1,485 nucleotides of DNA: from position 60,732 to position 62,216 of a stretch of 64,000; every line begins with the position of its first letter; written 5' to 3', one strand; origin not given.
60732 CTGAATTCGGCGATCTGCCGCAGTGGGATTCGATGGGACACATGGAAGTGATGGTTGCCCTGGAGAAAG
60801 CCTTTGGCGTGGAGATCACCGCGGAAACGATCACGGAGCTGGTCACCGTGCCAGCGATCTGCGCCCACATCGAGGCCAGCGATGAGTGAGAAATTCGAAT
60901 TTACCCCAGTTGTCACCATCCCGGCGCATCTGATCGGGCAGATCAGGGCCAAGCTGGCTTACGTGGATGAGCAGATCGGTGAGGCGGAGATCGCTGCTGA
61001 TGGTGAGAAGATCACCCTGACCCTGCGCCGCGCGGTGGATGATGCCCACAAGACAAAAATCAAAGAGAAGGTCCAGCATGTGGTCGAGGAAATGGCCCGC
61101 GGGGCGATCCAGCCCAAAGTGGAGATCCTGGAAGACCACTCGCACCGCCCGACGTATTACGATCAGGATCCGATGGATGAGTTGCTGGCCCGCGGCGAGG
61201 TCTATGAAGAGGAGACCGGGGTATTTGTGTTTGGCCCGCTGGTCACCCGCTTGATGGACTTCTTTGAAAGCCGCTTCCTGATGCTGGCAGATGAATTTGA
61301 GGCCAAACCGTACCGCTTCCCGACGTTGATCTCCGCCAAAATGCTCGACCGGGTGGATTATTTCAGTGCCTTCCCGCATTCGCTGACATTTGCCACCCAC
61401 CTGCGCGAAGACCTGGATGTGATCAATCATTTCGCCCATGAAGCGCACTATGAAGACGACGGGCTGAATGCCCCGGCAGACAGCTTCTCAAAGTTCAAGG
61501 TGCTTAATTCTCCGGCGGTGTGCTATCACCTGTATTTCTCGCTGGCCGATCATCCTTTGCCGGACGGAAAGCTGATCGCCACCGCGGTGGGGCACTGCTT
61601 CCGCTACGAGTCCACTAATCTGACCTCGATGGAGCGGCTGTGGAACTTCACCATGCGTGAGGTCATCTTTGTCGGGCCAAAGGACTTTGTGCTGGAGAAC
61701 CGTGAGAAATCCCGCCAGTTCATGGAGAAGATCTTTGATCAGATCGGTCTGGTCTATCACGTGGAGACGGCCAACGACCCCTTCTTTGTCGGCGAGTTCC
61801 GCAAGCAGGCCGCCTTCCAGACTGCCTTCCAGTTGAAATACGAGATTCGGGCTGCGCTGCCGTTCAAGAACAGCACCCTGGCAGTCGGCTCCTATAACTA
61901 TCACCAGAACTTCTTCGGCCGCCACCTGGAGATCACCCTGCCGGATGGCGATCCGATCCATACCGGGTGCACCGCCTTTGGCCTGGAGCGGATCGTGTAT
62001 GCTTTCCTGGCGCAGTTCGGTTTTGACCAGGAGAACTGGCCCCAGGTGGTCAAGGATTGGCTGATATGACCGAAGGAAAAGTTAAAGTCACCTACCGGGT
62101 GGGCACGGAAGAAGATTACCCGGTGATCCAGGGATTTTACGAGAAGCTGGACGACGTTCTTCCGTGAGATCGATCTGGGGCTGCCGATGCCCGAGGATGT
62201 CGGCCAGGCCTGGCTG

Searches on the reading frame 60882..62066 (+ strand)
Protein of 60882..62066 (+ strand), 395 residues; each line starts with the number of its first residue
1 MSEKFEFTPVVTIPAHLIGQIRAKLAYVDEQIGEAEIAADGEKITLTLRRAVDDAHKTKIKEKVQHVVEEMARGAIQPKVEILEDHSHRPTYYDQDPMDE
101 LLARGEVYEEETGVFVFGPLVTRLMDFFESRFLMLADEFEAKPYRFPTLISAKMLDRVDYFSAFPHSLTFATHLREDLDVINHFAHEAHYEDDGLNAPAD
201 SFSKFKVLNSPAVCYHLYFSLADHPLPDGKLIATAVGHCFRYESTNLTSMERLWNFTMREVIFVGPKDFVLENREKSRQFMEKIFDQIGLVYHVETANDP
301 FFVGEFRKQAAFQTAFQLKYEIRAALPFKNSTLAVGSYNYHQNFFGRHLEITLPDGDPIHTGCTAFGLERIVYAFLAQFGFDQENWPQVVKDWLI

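Call 5: search_protein_families(library=pfam, max_evalue=0.01, proteins=[window:60882-62066:+])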
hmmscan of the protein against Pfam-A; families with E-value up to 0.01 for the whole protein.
seq(395 aa): 1 family
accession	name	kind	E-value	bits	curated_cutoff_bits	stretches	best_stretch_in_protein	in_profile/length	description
PF00587.30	tRNA-synt_2b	-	8.9e-07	29.6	29.3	1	234-378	40-178/179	tRNA synthetase class II core domain (G, H, P, S and T)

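Call 6: search_solved_structures(query=window:60882-62066:+, max_evalue=0.01, show_alignments=3)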
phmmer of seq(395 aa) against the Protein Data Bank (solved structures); distinct sequences matched with E-value up to 0.01: 4.
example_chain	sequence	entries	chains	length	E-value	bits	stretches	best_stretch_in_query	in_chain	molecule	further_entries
3mey_A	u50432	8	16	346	1.3e-34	122.8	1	136-393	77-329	Bll0957 protein | Amino acid--[acyl-carrier-protein] ligase 1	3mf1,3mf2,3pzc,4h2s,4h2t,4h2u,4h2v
4h2w_A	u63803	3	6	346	6.3e-34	120.6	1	136-393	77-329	Amino acid--[acyl-carrier-protein] ligase 1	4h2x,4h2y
3w3s_A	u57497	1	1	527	2.3e-18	69.3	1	76-390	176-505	Type-2 serine--tRNA ligase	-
2cim_A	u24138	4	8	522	4.9e-13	51.8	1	74-390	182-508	SERYL-TRNA SYNTHETASE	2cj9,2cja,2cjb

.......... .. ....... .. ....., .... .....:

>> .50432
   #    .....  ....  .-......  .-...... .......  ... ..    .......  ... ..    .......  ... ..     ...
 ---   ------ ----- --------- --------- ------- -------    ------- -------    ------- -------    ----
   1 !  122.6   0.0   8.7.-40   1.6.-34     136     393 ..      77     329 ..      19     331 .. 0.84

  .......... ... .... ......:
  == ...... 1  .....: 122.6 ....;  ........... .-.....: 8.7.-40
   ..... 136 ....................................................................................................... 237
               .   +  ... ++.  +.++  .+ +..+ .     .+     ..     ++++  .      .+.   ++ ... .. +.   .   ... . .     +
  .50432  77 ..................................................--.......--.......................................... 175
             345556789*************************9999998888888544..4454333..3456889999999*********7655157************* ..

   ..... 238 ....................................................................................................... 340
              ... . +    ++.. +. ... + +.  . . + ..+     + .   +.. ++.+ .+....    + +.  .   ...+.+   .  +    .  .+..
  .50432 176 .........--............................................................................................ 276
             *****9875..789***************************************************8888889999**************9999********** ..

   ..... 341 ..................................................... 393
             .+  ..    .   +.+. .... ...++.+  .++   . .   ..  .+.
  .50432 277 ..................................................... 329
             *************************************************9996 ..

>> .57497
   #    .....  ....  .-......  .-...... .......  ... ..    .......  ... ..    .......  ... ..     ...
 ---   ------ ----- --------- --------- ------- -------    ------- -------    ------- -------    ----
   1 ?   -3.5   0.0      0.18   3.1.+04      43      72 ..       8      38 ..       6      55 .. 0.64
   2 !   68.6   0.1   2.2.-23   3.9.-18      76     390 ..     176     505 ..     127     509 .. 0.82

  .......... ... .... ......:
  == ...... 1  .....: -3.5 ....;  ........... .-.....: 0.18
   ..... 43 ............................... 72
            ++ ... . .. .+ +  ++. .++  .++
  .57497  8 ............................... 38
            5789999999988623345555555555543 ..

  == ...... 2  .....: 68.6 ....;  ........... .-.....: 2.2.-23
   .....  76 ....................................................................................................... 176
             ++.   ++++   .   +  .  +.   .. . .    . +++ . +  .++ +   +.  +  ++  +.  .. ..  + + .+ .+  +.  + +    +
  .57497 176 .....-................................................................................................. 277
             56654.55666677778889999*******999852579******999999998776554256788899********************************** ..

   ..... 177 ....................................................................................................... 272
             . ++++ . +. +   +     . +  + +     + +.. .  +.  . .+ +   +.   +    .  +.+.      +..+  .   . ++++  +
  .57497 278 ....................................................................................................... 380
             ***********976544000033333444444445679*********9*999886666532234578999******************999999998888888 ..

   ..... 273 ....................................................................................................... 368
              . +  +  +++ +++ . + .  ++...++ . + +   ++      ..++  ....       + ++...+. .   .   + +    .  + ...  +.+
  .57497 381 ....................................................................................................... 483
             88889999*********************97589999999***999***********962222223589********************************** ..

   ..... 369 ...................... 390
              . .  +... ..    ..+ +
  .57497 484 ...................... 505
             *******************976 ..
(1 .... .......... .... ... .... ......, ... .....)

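Call 7: find_encoding_contigs(protein=window:60882-62066:+, flank=10000, max_places=6)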
Protein seq(395 aa) (395 aa): no gene with exactly this product is on record in the collection.

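Call 8: find_homologous_proteins(query=window:60882-62066:+)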
Query seq(395 aa) (395 aa): 2616 proteins with E <= 0.001 among 6036 candidates; the best 120 are listed.
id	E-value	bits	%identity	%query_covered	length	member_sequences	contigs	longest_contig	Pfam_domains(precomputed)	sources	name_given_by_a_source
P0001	5.0e-269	909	100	100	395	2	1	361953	PF00587.31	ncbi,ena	-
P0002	6.5e-255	863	95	100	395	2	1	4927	PF00587.31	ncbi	ncbi:MAG: hypothetical protein ACK2T7_15295 [Anaerolineales bacterium]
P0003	9.9e-243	823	90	100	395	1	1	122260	PF00587.31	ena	-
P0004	6.6e-241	817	89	100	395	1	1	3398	PF00587.31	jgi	jgi:seryl-tRNA synthetase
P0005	8.3e-234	793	87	100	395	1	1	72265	PF00587.31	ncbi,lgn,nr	ncbi:MAG: hypothetical protein JW757_05535 [Anaerolineales bacterium]|nr:hypothetical protein [Anaer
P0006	1.1e-227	773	85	100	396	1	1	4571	PF00587.31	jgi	jgi:seryl-tRNA synthetase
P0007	1.5e-222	756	83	100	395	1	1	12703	PF00587.31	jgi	jgi:seryl-tRNA synthetase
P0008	4.2e-220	748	82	100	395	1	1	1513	PF00587.31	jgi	jgi:seryl-tRNA synthetase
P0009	5.2e-218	741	81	99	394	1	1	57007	PF00587.31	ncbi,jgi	jgi:seryl-tRNA synthetase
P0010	2.4e-217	739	81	100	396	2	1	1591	PF00587.31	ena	-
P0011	6.0e-217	738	81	99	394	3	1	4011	PF00587.31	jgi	jgi:seryl-tRNA synthetase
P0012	6.4e-216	735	81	100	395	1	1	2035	PF00587.31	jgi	jgi:seryl-tRNA synthetase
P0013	2.3e-215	733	80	100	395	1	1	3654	PF00587.31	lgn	-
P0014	2.7e-214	729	79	100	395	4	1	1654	PF00587.31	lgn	-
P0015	1.9e-213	726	79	100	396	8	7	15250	PF00587.31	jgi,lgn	-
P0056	9.1e-190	648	72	99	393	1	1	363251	PF00587.31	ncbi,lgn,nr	ncbi:MAG: hypothetical protein HYZ26_13450 [Chloroflexi bacterium]|nr:hypothetical protein [Chlorofl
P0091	1.9e-176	605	66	98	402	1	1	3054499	PF00587.31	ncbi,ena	-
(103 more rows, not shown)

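Call 9: find_encoding_contigs(protein=P0001, flank=10000, max_places=4)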
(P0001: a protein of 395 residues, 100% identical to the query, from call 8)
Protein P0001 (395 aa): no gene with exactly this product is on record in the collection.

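Call 10: find_encoding_contigs(protein=P0003, flank=10000, max_places=3)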
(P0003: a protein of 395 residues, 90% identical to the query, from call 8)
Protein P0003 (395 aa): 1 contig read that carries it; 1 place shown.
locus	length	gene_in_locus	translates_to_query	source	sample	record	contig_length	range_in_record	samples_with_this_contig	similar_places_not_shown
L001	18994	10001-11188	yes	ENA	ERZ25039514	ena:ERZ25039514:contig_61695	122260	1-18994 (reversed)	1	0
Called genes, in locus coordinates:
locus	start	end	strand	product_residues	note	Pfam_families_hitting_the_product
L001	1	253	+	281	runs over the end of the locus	PF00685:Sulfotransfer_1, PF13469:Sulfotransfer_3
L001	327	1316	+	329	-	PF01408:GFO_IDH_MocA, PF22725:GFO_IDH_MocA_C3, PF02894:GFO_IDH_MocA_C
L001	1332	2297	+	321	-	PF02353:CMAS (weak), PF13489:Methyltransf_23, PF07021:MetW, PF13649:Methyltransf_25, PF13847:Methyltransf_31, PF08241:Methyltransf_11, PF08242:Methyltransf_12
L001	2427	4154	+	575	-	PF14306:PUA_2, PF01747:ATP-sulfurylase, PF01583:APS_kinase, PF13671:AAA_33 (weak)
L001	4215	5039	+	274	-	PF00106:adh_short, PF08659:KR (weak), PF13561:adh_short_C2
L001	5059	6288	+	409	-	PF02348:CTP_transf_3, PF00702:Hydrolase (faint), PF08282:Hydrolase_3 (weak)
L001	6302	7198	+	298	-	PF03102:NeuB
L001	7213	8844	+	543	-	-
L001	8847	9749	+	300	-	PF08242:Methyltransf_12 (faint), PF08241:Methyltransf_11, PF13649:Methyltransf_25 (weak)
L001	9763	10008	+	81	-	PF00550:PP-binding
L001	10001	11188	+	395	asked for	PF00587:tRNA-synt_2b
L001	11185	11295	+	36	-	-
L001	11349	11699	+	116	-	PF00583:Acetyltransf_1, PF13508:Acetyltransf_7, PF13673:Acetyltransf_10 (weak)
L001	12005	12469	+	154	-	PF02522:Antibiotic_NAT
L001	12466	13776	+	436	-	PF16254:DUF4910, PF09940:DUF2172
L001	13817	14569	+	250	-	-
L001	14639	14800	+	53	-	PF13641:Glyco_tranf_2_3 (weak), PF00535:Glycos_transf_2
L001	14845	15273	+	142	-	PF00535:Glycos_transf_2 (weak)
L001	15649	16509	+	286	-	PF02348:CTP_transf_3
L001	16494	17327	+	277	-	PF00389:2-Hacid_dh, PF02826:2-Hacid_dh_C, PF00670:AdoHcyase_NAD (weak)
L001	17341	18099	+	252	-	PF00106:adh_short, PF01370:Epimerase, PF08659:KR (faint), PF13561:adh_short_C2, PF23441:SDR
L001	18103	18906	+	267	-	PF01973:MptE-like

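Call 11: find_encoding_contigs(protein=P0005, flank=10000, max_places=2)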
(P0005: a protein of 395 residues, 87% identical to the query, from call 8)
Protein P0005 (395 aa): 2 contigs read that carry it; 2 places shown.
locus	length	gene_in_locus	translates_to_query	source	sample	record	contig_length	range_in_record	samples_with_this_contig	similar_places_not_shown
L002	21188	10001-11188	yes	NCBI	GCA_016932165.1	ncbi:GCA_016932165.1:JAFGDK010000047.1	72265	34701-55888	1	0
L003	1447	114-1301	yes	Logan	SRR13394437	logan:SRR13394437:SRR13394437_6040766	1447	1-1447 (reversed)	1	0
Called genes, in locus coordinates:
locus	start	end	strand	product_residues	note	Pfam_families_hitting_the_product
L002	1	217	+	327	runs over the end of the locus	PF13469:Sulfotransfer_3, PF00685:Sulfotransfer_1 (weak)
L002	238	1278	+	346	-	PF00685:Sulfotransfer_1, PF13469:Sulfotransfer_3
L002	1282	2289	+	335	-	PF01408:GFO_IDH_MocA, PF02894:GFO_IDH_MocA_C, PF22725:GFO_IDH_MocA_C3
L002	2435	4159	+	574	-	PF14306:PUA_2, PF01747:ATP-sulfurylase, PF01583:APS_kinase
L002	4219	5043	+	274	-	PF00106:adh_short, PF13561:adh_short_C2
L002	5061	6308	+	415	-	PF02348:CTP_transf_3, PF08282:Hydrolase_3 (weak)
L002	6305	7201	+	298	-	PF03102:NeuB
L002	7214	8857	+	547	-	PF05159:Capsule_synth (weak)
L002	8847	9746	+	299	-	PF13489:Methyltransf_23 (weak), PF13847:Methyltransf_31 (faint), PF08242:Methyltransf_12 (faint), PF08241:Methyltransf_11, PF13649:Methyltransf_25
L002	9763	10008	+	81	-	PF00550:PP-binding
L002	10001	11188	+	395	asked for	PF00587:tRNA-synt_2b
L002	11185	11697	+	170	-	PF00583:Acetyltransf_1, PF13673:Acetyltransf_10 (weak), PF13420:Acetyltransf_4 (weak), PF13508:Acetyltransf_7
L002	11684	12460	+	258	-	PF02522:Antibiotic_NAT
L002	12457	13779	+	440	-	PF16254:DUF4910, PF09940:DUF2172, PF04389:Peptidase_M28 (faint), PF16221:HTH_47 (faint)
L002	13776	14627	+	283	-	PF00685:Sulfotransfer_1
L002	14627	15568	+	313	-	PF00535:Glycos_transf_2, PF10111:Glyco_tranf_2_2 (weak), PF13641:Glyco_tranf_2_3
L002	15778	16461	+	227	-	PF02348:CTP_transf_3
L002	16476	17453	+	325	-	PF00389:2-Hacid_dh, PF02826:2-Hacid_dh_C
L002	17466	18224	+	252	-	PF00106:adh_short, PF01370:Epimerase, PF13561:adh_short_C2, PF08659:KR (weak), PF23441:SDR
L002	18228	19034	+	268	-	PF01973:MptE-like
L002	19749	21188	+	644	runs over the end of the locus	PF00535:Glycos_transf_2, PF10111:Glyco_tranf_2_2, PF13641:Glyco_tranf_2_3, PF00685:Sulfotransfer_1, PF13469:Sulfotransfer_3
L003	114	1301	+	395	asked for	PF00587:tRNA-synt_2b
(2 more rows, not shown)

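Call 12: find_encoding_contigs(protein=P0056, flank=10000, max_places=2)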
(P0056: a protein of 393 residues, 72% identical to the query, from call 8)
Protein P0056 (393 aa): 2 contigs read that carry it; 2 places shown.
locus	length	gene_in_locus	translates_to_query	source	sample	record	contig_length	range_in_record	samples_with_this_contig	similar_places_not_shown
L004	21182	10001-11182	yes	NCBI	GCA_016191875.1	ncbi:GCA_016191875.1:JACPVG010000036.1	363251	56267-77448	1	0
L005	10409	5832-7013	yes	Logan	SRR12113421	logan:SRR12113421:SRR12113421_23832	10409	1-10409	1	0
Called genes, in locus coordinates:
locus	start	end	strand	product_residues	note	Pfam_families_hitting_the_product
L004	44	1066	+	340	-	PF00685:Sulfotransfer_1, PF13469:Sulfotransfer_3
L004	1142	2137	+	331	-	PF01408:GFO_IDH_MocA, PF22725:GFO_IDH_MocA_C3, PF02894:GFO_IDH_MocA_C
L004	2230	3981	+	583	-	PF14306:PUA_2, PF01747:ATP-sulfurylase, PF01583:APS_kinase, PF13671:AAA_33 (weak)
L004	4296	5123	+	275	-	PF00106:adh_short, PF01370:Epimerase (weak), PF08659:KR, PF13561:adh_short_C2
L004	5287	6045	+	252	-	PF02348:CTP_transf_3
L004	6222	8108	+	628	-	PF03102:NeuB, PF08666:SAF, PF01261:AP_endonuc_2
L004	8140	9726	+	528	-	PF05159:Capsule_synth (weak)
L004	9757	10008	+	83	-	PF00550:PP-binding (weak)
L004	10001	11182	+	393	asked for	PF00587:tRNA-synt_2b (weak)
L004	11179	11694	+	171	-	PF13302:Acetyltransf_3, PF13420:Acetyltransf_4 (weak), PF00583:Acetyltransf_1, PF13673:Acetyltransf_10 (weak), PF13508:Acetyltransf_7, PF08445:FR47 (weak)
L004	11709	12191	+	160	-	PF13302:Acetyltransf_3 (weak), PF00583:Acetyltransf_1, PF13673:Acetyltransf_10, PF13508:Acetyltransf_7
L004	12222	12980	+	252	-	PF02522:Antibiotic_NAT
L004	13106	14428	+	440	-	PF16254:DUF4910, PF09940:DUF2172, PF04389:Peptidase_M28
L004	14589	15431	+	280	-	PF00685:Sulfotransfer_1 (weak)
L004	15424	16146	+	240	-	PF00685:Sulfotransfer_1, PF13469:Sulfotransfer_3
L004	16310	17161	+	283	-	PF00685:Sulfotransfer_1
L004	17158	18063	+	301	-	PF00535:Glycos_transf_2, PF10111:Glyco_tranf_2_2 (weak), PF13641:Glyco_tranf_2_3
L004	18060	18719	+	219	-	PF02230:Abhydrolase_2, PF01738:DLH, PF07859:Abhydrolase_3 (faint)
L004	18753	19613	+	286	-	PF19656:DUF6159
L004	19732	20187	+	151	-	PF00293:NUDIX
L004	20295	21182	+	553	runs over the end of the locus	PF00174:Oxidored_molyb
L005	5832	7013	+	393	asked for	PF00587:tRNA-synt_2b (weak)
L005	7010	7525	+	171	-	PF13302:Acetyltransf_3, PF13420:Acetyltransf_4 (weak), PF00583:Acetyltransf_1, PF13673:Acetyltransf_10 (weak), PF13508:Acetyltransf_7, PF08445:FR47 (weak)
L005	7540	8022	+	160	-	PF13302:Acetyltransf_3 (weak), PF00583:Acetyltransf_1, PF13673:Acetyltransf_10, PF13508:Acetyltransf_7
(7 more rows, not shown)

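Call 13: find_encoding_contigs(protein=P0091, flank=10000, max_places=2)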
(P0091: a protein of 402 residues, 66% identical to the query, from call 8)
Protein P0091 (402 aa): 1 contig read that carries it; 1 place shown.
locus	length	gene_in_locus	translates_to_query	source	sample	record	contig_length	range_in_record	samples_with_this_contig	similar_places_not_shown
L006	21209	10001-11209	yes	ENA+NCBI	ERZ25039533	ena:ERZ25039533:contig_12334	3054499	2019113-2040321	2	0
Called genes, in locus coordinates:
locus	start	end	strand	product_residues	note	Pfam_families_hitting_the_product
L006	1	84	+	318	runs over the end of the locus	PF03102:NeuB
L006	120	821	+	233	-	PF02348:CTP_transf_3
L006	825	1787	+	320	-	PF00389:2-Hacid_dh, PF02826:2-Hacid_dh_C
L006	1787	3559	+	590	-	PF14306:PUA_2, PF01747:ATP-sulfurylase, PF01583:APS_kinase, PF13671:AAA_33 (weak)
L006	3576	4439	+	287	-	PF00106:adh_short, PF01370:Epimerase (faint), PF08659:KR (weak), PF13561:adh_short_C2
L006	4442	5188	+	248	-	PF02348:CTP_transf_3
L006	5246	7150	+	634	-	PF03102:NeuB, PF08666:SAF (weak), PF01261:AP_endonuc_2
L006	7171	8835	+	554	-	PF05159:Capsule_synth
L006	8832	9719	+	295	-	PF13489:Methyltransf_23, PF08241:Methyltransf_11 (faint), PF08242:Methyltransf_12 (faint), PF13649:Methyltransf_25 (faint)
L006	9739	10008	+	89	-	PF00550:PP-binding (weak)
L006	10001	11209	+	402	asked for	PF00587:tRNA-synt_2b (weak)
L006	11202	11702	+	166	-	PF13302:Acetyltransf_3 (weak), PF00583:Acetyltransf_1, PF13508:Acetyltransf_7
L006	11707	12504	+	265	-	PF02522:Antibiotic_NAT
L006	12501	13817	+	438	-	PF16254:DUF4910, PF09940:DUF2172, PF04389:Peptidase_M28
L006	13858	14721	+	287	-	PF00685:Sulfotransfer_1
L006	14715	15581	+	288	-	PF00685:Sulfotransfer_1 (faint)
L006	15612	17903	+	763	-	PF02348:CTP_transf_3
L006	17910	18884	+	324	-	PF00389:2-Hacid_dh, PF02826:2-Hacid_dh_C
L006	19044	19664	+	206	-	PF00106:adh_short, PF08659:KR (faint), PF13561:adh_short_C2, PF23441:SDR (weak)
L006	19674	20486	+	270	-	PF01973:MptE-like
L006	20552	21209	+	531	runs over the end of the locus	PF13231:PMT_2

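Call 31: search_protein_representatives(protein=window:60882-62066:+)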
Query: 395 residues. Proteins with E-value up to 0.001 (for the whole library): 1933; up to 1e-10: 1326; up to 1e-30: 432. The best 150 are listed.
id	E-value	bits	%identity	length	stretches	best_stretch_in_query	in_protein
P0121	7.9e-166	568.0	63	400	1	5-391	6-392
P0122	9.2e-122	422.9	60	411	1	4-331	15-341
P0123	8.6e-114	396.7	60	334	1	6-311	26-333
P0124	2.9e-111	388.4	46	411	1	6-391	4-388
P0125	4.3e-106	371.4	45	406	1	9-391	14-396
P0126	2.7e-101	355.5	45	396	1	12-392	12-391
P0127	1.0e-96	340.5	42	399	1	12-394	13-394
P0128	2.7e-93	329.2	42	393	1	12-394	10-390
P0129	3.0e-91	322.5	44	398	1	13-391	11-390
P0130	1.6e-88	313.5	45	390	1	17-390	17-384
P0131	1.9e-84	300.1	42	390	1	12-391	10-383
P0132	3.0e-83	296.2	42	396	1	11-391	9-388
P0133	4.7e-81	288.9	43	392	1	44-392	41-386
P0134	3.3e-78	279.6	39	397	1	12-391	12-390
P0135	9.3e-78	278.1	37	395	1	19-388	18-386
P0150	5.4e-68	245.9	36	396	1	2-392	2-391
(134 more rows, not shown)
